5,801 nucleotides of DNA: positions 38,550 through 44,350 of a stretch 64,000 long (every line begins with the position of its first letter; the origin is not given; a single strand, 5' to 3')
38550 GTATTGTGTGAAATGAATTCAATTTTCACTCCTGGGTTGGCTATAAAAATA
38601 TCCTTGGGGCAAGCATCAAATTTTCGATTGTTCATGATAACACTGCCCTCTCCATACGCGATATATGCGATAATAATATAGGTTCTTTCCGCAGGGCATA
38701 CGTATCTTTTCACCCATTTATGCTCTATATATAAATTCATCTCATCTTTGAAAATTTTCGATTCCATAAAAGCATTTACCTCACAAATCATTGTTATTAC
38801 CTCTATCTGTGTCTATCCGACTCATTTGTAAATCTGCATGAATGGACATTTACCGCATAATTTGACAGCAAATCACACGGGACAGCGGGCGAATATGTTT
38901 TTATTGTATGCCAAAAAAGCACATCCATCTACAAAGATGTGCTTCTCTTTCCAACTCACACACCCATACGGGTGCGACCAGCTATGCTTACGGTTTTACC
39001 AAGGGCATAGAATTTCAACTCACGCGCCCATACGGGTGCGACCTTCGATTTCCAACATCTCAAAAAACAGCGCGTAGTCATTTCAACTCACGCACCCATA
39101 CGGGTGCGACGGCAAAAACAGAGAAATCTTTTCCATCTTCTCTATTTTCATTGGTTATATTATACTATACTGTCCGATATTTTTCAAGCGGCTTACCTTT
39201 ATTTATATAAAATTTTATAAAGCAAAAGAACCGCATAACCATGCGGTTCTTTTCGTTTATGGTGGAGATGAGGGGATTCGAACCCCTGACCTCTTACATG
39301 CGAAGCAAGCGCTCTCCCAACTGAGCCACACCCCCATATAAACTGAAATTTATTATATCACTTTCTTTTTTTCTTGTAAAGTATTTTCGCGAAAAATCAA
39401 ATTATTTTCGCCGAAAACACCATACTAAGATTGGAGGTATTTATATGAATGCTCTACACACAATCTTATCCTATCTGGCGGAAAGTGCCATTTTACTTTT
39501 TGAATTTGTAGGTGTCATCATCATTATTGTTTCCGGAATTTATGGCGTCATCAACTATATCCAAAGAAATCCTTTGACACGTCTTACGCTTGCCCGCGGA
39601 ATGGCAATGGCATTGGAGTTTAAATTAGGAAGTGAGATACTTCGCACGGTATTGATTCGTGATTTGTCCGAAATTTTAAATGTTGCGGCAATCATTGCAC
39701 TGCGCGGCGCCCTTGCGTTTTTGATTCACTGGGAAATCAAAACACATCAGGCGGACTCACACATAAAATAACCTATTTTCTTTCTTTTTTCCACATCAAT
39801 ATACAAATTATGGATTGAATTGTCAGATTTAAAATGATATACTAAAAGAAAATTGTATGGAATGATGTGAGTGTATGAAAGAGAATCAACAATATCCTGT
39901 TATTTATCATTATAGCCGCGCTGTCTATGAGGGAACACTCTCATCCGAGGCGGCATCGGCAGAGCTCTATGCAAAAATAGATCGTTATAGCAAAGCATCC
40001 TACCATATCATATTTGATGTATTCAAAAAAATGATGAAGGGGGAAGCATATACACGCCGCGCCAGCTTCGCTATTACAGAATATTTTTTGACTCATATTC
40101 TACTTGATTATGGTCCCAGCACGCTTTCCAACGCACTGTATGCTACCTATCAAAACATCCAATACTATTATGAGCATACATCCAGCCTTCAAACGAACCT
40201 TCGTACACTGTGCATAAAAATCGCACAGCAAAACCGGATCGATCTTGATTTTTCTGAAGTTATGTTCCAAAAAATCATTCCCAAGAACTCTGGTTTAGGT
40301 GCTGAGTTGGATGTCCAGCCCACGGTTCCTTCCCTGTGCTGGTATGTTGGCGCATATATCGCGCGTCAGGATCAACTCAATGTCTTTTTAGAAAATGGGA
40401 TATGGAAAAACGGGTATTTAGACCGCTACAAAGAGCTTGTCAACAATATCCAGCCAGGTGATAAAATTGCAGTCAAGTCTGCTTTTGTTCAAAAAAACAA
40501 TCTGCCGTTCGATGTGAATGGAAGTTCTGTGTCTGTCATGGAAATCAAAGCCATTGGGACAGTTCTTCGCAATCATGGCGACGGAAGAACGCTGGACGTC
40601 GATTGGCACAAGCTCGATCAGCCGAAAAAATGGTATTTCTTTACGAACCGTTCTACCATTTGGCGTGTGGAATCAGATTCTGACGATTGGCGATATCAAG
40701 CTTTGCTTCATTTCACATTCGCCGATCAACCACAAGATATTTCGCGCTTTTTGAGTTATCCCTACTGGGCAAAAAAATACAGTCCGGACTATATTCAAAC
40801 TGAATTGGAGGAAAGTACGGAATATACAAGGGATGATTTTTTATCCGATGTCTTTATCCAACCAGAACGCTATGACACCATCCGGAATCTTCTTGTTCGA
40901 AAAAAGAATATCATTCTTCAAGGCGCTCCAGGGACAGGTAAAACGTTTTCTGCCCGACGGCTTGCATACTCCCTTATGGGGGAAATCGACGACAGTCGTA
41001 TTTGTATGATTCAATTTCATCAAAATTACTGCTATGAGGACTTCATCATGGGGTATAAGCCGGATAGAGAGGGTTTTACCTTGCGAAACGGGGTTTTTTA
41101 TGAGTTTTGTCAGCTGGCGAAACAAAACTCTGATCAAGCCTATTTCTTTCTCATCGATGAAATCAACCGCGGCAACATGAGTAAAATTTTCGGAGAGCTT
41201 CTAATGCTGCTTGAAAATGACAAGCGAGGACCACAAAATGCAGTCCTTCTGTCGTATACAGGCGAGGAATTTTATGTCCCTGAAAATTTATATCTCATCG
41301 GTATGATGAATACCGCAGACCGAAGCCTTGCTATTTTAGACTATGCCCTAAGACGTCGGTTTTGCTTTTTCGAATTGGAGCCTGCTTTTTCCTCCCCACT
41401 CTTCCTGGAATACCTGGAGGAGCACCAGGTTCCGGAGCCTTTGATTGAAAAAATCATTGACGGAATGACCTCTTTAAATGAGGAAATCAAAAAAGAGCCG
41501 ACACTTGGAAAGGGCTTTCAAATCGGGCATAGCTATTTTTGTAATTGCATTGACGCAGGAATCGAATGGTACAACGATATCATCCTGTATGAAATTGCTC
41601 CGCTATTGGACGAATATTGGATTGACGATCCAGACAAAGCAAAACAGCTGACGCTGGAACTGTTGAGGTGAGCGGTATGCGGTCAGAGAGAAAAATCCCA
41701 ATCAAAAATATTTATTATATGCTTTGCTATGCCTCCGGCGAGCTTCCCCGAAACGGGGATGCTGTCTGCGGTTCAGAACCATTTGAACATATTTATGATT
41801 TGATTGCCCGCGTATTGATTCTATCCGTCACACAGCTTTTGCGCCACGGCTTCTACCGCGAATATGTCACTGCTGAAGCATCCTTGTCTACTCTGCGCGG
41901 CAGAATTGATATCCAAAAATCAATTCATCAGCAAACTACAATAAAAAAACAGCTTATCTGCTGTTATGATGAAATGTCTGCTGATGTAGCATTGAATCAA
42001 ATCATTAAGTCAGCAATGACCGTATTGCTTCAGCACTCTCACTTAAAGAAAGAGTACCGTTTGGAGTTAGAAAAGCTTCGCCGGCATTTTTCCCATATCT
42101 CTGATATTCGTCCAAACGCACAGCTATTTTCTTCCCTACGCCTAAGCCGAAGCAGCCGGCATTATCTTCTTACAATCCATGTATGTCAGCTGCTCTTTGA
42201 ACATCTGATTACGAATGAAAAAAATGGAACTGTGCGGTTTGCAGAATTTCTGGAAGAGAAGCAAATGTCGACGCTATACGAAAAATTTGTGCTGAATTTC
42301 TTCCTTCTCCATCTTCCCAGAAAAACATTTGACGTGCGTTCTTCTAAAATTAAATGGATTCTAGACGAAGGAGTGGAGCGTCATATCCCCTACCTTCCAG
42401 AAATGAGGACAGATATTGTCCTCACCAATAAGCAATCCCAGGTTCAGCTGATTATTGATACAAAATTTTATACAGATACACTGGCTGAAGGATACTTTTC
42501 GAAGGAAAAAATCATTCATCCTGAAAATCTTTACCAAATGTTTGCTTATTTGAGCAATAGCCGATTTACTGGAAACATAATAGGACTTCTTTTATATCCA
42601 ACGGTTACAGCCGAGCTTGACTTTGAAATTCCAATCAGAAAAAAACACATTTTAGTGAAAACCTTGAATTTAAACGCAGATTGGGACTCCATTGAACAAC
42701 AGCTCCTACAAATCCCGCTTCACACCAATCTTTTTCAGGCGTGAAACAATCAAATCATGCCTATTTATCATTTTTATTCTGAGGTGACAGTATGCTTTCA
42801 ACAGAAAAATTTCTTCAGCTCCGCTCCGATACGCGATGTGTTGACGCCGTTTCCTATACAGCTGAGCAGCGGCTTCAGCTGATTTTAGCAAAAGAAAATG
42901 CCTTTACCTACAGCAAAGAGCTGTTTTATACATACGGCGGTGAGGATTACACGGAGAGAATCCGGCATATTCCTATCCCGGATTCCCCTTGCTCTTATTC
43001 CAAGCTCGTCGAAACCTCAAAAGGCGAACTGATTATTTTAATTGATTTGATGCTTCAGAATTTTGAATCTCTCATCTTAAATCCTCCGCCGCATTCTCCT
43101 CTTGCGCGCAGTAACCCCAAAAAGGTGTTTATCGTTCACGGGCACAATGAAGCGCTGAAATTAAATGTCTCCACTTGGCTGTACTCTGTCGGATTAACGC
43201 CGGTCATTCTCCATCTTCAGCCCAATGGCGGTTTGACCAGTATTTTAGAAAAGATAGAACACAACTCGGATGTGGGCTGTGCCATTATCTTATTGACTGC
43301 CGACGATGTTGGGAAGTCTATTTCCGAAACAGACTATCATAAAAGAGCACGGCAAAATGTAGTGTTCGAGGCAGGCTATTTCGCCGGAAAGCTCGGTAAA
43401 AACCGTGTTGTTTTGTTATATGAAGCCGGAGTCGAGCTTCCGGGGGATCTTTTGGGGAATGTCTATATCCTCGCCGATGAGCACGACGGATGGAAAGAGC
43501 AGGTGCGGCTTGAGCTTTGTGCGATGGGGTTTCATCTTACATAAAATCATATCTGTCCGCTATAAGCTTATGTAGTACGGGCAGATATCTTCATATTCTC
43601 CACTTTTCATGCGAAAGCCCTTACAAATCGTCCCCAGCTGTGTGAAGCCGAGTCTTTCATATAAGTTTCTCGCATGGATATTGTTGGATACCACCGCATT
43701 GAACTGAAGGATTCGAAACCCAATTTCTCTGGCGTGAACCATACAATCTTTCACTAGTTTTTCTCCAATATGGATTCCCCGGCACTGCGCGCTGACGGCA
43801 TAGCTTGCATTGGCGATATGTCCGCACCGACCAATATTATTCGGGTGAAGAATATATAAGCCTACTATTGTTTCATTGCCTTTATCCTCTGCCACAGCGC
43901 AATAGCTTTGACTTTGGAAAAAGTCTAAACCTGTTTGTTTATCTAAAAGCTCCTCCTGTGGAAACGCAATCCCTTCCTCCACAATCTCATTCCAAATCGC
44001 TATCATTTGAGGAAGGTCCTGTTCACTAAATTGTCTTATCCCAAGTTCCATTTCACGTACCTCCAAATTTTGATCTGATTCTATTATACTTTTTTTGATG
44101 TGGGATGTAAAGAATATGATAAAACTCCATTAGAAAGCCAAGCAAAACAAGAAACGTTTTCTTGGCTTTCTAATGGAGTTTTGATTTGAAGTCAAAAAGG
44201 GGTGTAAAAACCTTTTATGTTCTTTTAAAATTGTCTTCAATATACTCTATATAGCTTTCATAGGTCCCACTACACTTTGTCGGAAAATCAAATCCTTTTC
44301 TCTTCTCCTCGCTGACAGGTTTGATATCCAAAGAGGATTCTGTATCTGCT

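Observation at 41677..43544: CAP12/PycTIR-type TIR-like gene placed as third gene behind McrBC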

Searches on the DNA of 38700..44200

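Call 93: search_rna_families(source=window, start=38700, end=44200, threshold=evalue, max_evalue=1)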
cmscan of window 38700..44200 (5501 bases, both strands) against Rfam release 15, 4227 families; matches with E-value up to 1: 6.
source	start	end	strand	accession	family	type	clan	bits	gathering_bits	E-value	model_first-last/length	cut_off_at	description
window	39263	39335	-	RF00005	tRNA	Gene; tRNA;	CL00001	65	29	6.6e-13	1-71/71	no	tRNA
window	44109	44189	-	RF00947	mir-929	Gene; miRNA;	-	25.6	56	0.023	1-74/74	no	mir-929 microRNA precursor family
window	41444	41501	-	RF00110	RybB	Gene; sRNA;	-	25.4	40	0.06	1-79/79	no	RybB RNA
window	39065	39147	-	RF02924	skipping-rope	Gene; sRNA;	-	21.7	36.7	0.15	1-80/80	no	skipping-rope RNA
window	39125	39287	-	RF04321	tmRNA_permuted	Gene;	-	21.4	47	0.23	36-102/213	no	permuted transfer-messenger RNA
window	39502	39564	-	RF01734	Fluoride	Cis-reg; riboswitch;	-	16.9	34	0.42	1-64/64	no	Fluoride riboswitch aptamer (crcB RNA motif)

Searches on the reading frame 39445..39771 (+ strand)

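Call 3: search_protein_families(library=pfam, proteins=[window:39445-39771:+], max_evalue=0.01)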
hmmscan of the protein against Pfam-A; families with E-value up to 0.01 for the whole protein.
window:39445-39771:+ (108 aa): 1 family
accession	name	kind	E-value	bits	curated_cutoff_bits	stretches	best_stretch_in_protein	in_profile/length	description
PF07784.16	DUF1622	-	2.7e-15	56.5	24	1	43-98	23-78/78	Protein of unknown function (DUF1622)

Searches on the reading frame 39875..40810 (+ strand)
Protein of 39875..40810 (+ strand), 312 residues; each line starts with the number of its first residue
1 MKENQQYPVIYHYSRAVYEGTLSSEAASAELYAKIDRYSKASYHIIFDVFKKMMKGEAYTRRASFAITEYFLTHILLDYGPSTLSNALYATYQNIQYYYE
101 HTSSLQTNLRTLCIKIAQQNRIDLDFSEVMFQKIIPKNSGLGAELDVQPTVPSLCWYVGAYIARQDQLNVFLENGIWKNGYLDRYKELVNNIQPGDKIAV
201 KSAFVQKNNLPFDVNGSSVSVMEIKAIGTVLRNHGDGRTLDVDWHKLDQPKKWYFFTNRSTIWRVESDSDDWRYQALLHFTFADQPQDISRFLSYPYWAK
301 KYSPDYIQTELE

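Call 85: search_solved_structures(query=window:39875-40810:+, max_evalue=1)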
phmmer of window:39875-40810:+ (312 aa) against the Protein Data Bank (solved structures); distinct sequences matched with E-value up to 1: 5.
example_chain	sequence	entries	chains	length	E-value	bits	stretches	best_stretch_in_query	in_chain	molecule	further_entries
9l08_A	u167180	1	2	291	0.00019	24.2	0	115-178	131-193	Covalently Connected Cytochrome c555 trimer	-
3r68_A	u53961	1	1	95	0.018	17.6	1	184-251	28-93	Na(+)/H(+) exchange regulatory cofactor NHE-RF3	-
3r69_A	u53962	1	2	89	0.09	15.4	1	184-241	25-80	Na(+)/H(+) exchange regulatory cofactor NHE-RF3, Scavenger receptor class B member 1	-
2d90_A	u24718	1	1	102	0.12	14.9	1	184-242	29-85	PDZ domain containing protein 1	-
2p5d_A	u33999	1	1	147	0.64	12.6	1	162-201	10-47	UPF0310 protein MJECL36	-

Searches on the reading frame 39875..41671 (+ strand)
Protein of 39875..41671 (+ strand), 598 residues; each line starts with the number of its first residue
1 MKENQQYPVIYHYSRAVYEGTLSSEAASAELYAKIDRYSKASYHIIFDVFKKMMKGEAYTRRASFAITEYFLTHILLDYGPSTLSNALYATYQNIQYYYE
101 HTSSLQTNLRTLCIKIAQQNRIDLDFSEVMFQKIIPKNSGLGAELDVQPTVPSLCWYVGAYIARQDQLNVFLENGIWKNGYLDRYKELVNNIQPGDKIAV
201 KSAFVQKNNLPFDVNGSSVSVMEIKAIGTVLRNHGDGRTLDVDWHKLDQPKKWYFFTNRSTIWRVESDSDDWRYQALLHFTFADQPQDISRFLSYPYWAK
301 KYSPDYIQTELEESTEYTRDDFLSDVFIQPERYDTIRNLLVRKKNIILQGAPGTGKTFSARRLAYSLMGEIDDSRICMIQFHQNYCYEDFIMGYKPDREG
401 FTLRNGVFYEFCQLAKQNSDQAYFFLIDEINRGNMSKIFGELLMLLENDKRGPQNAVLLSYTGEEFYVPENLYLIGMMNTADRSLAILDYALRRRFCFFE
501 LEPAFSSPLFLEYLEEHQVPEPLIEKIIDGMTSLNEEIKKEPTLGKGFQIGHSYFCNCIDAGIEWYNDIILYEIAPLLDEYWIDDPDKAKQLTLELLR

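Call 3: search_protein_families(library=pfam, proteins=[window:39875-41671:+], max_evalue=0.01)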
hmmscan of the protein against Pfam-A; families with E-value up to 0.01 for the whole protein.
window:39875-41671:+ (598 aa): 5 families
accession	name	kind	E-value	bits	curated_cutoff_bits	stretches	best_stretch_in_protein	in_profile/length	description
PF07728.20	AAA_5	-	6.5e-23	81.7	22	1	345-496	1-139/139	AAA domain (dynein-related subfamily)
PF20720.3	nSTAND3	-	7e-06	26.3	27.2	1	327-370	1-44/155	Novel STAND NTPase 3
PF13481.12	AAA_25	-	8.3e-05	22.7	27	1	325-367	15-57/195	AAA domain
PF13401.12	AAA_22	-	0.0002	22.1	27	1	343-448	5-110/130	AAA domain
PF00004.35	AAA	-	0.0013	19.6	21.2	1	346-496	1-123/131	ATPase family associated with various cellular activities (AAA)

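Call 4: search_protein_families(library=padloc, proteins=[window:39875-41671:+], max_evalue=0.01)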
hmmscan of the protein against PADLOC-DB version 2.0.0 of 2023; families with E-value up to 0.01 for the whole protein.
window:39875-41671:+ (598 aa): 12 families
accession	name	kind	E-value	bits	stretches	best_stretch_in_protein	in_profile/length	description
PDLC03547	REase_II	-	1.4e-13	48.3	1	331-505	253-447/585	Type II restriction enzyme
PDLC03448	REase_II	-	1.7e-08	31.1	2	343-396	446-499/857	Type II restriction enzyme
PDLC04140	mad8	-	2e-05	22.3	1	344-385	28-69/314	mads_8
PDLC04547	PDC-M26A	-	0.00038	17.1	1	339-478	328-460/724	-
PDLC05079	PDC-S73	-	0.0012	15.7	1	324-368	172-216/752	-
PDLC03920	MkoA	-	0.0012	15.2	1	315-376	607-664/1112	-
PDLC00125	GajB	-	0.0051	13.6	1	332-386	7-60/669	UrvD helicase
PDLC02350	AbiO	-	0.0061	13.4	0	329-383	179-230/468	AbiO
PDLC02196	IetA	-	0.0072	13.8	0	331-367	109-146/374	-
PDLC01257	Csn2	-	0.0076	14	0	76-154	71-152/221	CAS-II-A; acquisition_associated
PDLC04232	IetA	-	0.0076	13.7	0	332-368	104-141/330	-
PDLC00915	TRIP13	-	0.0097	13.3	0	346-380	66-100/302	TRIP13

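Call 5: search_protein_families(library=ncbifam, proteins=[window:39875-41671:+], max_evalue=0.01)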
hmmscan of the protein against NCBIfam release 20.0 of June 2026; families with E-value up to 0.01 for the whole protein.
window:39875-41671:+ (598 aa): 7 families
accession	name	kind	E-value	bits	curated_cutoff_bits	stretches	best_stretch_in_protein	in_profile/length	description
NF008457.0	PRK11331.1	equivalog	1.6e-98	330.4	637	1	313-596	164-455/459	5-methylcytosine-specific restriction enzyme subunit McrB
NF053860.1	DS41_1_antiphage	equivalog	0.00036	19.6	370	1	321-364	17-60/448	anti-phage protein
TIGR02782.1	TrbB_P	equivalog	0.00099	18.5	304.55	1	317-379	110-172/303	P-type conjugative transfer ATPase TrbB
TIGR01447.1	recD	equivalog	0.0034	16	310.15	1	305-372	122-192/597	exodeoxyribonuclease V subunit alpha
NF005304.0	PRK06835.1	equivalog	0.0073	15.4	215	0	334-368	174-208/330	ATP-binding protein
NF042959.1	IteA_antiphage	equivalog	0.0087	15.2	510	0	308-367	93-149/367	anti-phage ATPase IteA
TIGR00368.1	TIGR00368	hypoth_equivalog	0.0093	14.6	362.4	0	314-371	182-238/499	YifB family Mg chelatase-like AAA ATPase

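Call 7: search_protein_families(library=phrogs, proteins=[window:39875-41671:+], max_evalue=0.01)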
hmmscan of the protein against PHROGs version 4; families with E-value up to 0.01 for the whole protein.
window:39875-41671:+ (598 aa): 9 families
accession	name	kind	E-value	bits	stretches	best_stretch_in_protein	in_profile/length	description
phrog_30804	-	unknown function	9.8e-12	44.8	1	343-452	287-410/643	-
phrog_16448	-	other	1.4e-07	31.2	1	334-497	440-586/680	ATPase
phrog_168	-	DNA, RNA and nucleotide metabolism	1e-05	26.4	1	329-500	26-155/314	clamp loader of DNA polymerase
phrog_3757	-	unknown function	0.00061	20.3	1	340-367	123-150/367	-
phrog_10401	-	other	0.0036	17.1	0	325-367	457-484/667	ATPase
phrog_325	-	DNA, RNA and nucleotide metabolism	0.0044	16.3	1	335-370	485-517/986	Dda-like helicase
phrog_1366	-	unknown function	0.0049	17.4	0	345-381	16-48/307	-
phrog_170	-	other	0.008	16.6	0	340-368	87-115/323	PhoH-like phosphate starvation-inducible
phrog_50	-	DNA, RNA and nucleotide metabolism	0.0083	16.2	0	342-368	368-394/570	DnaC-like helicase loader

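Call 30: list_cluster_members(proteins=[P0001, window:39875-41671:+])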
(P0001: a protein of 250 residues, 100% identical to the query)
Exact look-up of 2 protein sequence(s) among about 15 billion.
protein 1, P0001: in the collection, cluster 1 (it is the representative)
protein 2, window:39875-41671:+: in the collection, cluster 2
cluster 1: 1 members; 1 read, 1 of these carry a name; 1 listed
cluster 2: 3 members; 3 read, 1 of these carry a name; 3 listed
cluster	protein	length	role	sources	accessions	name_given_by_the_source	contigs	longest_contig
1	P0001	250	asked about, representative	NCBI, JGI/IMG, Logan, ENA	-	predicted nucleotide-binding protein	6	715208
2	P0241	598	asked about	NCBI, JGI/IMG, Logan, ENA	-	5-methylcytosine-specific restriction protein B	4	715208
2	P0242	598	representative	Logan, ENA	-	-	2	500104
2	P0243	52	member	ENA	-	-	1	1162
